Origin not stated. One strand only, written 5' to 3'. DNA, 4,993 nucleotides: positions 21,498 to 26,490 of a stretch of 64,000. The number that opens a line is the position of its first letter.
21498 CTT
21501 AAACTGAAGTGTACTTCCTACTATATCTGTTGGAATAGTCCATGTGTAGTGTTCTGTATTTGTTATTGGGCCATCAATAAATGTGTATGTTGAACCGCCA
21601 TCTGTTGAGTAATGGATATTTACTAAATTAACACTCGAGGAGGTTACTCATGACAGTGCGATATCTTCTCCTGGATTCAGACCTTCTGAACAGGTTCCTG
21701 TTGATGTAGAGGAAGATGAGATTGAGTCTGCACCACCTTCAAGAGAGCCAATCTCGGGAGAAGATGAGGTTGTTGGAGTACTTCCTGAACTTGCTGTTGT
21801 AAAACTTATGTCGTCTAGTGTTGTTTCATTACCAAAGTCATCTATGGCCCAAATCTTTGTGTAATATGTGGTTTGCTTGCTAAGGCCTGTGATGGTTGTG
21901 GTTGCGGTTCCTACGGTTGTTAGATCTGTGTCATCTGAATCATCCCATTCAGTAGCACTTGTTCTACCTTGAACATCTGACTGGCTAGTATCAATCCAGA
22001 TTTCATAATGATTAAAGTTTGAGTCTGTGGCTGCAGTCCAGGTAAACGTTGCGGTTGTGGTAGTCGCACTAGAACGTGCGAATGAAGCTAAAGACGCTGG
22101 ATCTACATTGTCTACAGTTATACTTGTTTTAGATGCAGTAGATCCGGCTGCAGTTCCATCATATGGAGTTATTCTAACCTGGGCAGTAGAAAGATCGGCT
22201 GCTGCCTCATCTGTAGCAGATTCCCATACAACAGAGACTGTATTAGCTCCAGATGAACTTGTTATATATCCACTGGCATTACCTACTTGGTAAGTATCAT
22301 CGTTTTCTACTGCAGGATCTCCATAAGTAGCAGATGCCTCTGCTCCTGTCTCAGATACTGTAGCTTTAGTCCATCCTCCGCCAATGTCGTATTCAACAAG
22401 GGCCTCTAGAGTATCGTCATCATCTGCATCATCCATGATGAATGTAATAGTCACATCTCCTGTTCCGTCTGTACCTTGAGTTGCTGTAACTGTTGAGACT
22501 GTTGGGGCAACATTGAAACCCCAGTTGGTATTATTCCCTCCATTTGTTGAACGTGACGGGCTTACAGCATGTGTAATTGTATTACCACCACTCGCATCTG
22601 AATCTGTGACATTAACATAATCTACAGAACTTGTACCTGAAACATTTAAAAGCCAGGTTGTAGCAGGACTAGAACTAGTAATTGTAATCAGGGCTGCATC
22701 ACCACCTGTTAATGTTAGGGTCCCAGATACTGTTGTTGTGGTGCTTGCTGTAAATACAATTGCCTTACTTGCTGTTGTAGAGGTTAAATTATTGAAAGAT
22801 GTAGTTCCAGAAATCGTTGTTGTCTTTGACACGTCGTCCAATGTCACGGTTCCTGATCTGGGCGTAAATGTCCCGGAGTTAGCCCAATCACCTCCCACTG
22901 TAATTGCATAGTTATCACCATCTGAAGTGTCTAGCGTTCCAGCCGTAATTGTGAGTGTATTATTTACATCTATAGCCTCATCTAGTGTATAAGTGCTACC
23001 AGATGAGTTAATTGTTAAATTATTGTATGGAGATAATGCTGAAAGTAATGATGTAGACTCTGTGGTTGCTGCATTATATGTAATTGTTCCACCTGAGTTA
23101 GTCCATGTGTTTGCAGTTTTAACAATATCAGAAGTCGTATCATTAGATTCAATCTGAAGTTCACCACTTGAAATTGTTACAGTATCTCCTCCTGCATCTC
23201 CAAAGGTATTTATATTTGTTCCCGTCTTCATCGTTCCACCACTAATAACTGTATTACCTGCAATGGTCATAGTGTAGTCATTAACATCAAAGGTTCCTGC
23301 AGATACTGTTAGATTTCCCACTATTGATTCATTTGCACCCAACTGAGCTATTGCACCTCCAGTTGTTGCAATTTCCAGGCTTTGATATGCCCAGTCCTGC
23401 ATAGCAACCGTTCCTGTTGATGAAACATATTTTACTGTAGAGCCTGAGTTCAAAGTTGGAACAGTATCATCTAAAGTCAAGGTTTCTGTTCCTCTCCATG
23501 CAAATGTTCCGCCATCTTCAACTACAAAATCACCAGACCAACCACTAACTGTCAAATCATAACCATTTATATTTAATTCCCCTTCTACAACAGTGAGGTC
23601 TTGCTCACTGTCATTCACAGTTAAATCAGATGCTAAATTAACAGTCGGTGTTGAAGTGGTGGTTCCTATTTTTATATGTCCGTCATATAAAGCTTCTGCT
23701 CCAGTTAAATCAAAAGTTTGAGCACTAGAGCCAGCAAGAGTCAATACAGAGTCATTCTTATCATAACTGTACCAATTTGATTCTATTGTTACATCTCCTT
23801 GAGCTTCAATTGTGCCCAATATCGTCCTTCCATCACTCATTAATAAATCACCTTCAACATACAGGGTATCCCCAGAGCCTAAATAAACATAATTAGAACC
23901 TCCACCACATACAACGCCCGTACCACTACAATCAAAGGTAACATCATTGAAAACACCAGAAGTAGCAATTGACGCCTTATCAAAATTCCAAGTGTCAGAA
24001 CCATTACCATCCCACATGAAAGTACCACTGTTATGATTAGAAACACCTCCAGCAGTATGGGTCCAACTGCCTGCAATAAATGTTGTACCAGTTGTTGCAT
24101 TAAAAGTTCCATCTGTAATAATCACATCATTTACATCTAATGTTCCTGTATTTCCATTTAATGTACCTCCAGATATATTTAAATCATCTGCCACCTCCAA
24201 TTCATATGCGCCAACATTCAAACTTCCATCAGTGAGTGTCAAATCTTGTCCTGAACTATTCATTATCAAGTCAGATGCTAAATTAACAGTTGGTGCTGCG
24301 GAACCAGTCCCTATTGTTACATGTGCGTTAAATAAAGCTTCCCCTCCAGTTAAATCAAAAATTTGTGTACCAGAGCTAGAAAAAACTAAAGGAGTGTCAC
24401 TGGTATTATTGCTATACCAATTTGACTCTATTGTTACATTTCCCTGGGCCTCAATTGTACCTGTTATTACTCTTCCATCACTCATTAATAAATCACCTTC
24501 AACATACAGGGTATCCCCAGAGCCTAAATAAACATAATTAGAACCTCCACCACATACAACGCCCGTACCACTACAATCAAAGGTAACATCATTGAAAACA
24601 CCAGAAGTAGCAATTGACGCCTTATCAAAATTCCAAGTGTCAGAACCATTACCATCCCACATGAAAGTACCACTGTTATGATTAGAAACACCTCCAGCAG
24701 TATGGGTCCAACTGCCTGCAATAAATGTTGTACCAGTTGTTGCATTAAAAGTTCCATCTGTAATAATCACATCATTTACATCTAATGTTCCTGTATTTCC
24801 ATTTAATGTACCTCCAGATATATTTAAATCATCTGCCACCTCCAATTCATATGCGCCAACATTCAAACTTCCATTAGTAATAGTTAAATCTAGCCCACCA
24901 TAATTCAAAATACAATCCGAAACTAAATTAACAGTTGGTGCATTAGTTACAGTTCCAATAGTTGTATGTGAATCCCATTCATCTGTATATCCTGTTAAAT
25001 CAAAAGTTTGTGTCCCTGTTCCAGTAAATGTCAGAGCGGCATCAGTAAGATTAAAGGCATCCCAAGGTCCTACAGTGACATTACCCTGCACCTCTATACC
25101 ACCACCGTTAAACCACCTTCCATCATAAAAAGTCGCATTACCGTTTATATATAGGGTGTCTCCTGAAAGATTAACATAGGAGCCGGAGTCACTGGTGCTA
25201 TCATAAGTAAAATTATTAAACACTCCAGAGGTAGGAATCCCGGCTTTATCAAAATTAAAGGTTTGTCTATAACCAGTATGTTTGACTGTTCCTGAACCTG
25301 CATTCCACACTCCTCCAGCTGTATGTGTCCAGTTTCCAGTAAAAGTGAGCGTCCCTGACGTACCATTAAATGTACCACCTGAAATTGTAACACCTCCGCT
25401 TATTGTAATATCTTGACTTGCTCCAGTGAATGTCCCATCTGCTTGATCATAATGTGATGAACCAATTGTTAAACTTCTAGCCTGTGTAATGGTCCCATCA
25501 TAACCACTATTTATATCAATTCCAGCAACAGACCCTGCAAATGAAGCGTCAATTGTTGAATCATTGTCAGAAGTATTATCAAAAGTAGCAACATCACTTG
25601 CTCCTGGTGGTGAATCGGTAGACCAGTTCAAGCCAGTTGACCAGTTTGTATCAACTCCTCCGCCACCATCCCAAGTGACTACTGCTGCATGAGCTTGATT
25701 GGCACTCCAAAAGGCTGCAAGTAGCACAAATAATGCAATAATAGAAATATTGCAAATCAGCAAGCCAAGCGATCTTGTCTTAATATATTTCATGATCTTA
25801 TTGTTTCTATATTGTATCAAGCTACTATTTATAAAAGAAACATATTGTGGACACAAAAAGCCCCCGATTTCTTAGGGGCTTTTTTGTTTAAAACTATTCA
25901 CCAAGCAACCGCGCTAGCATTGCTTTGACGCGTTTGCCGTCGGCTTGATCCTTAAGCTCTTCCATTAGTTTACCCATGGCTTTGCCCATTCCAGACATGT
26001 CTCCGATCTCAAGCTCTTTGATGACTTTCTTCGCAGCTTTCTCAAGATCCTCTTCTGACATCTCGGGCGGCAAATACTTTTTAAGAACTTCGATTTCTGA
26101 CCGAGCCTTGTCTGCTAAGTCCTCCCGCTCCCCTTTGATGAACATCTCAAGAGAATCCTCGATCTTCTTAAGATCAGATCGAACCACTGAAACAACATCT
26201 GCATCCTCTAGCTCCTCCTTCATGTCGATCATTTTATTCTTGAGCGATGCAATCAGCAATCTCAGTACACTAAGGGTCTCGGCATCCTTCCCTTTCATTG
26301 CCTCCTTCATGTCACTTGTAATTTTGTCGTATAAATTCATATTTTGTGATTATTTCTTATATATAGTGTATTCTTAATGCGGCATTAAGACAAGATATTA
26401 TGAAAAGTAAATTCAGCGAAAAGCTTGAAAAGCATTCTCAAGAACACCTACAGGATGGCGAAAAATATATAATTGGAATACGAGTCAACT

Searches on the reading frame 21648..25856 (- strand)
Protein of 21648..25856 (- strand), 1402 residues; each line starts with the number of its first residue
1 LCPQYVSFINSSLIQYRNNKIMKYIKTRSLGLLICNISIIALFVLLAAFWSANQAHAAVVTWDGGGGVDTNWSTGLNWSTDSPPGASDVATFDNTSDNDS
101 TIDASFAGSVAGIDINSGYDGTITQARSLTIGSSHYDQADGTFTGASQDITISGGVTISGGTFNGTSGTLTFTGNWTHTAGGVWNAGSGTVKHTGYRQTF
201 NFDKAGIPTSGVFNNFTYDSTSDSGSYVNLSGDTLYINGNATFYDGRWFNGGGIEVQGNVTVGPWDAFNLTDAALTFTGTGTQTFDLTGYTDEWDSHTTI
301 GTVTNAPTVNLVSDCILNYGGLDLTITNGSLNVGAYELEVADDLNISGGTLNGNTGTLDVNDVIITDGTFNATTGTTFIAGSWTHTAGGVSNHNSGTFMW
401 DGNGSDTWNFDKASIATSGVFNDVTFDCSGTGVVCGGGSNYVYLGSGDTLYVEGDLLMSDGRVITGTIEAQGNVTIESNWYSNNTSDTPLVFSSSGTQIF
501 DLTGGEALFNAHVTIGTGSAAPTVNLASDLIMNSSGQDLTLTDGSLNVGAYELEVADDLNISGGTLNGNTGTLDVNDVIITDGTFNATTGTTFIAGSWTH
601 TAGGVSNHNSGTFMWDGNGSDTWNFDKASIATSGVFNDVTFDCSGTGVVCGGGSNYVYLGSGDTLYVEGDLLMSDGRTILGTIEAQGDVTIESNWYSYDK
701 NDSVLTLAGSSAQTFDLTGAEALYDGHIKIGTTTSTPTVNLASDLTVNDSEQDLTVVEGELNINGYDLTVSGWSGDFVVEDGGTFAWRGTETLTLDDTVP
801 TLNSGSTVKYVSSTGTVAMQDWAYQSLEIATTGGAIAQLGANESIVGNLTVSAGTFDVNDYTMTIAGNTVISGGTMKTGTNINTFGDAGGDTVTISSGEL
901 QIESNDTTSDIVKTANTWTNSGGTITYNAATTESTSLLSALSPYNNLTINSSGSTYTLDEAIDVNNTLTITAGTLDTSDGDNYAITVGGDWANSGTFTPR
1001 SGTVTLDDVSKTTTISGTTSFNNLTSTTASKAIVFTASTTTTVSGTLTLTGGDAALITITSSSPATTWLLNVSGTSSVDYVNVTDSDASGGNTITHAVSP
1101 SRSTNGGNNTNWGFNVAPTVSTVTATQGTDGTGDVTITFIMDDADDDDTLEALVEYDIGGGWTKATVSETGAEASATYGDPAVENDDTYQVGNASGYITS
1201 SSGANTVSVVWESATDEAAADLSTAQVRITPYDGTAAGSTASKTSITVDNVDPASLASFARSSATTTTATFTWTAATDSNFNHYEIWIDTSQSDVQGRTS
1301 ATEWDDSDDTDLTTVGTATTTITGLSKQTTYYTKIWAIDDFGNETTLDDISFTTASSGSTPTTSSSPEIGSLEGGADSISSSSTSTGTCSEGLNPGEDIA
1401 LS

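Call 7: search_protein_families(library=pfam, proteins=[window:21648-25856:-], max_evalue=0.01)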
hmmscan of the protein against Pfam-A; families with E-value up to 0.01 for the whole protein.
window:21648-25856:- (1402 aa): 1 family
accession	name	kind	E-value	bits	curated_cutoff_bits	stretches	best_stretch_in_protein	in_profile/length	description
PF00041.27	fn3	-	0.00059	20.4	25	1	1263-1344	10-75/84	Fibronectin type III domain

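Call 11: search_protein_families(library=ncbifam, proteins=[window:21648-25856:-], max_evalue=0.01)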
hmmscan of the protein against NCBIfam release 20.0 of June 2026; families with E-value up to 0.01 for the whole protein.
window:21648-25856:- (1402 aa): 0 families

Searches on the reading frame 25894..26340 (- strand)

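Call 7: search_protein_families(library=pfam, proteins=[window:25894-26340:-], max_evalue=0.01)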
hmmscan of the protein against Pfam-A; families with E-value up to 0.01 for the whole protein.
window:25894-26340:- (148 aa): 1 family
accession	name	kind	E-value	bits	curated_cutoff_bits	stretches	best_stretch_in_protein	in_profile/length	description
PF09424.15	YqeY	-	2.3e-39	135.2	27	1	5-145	2-142/143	Yqey-like protein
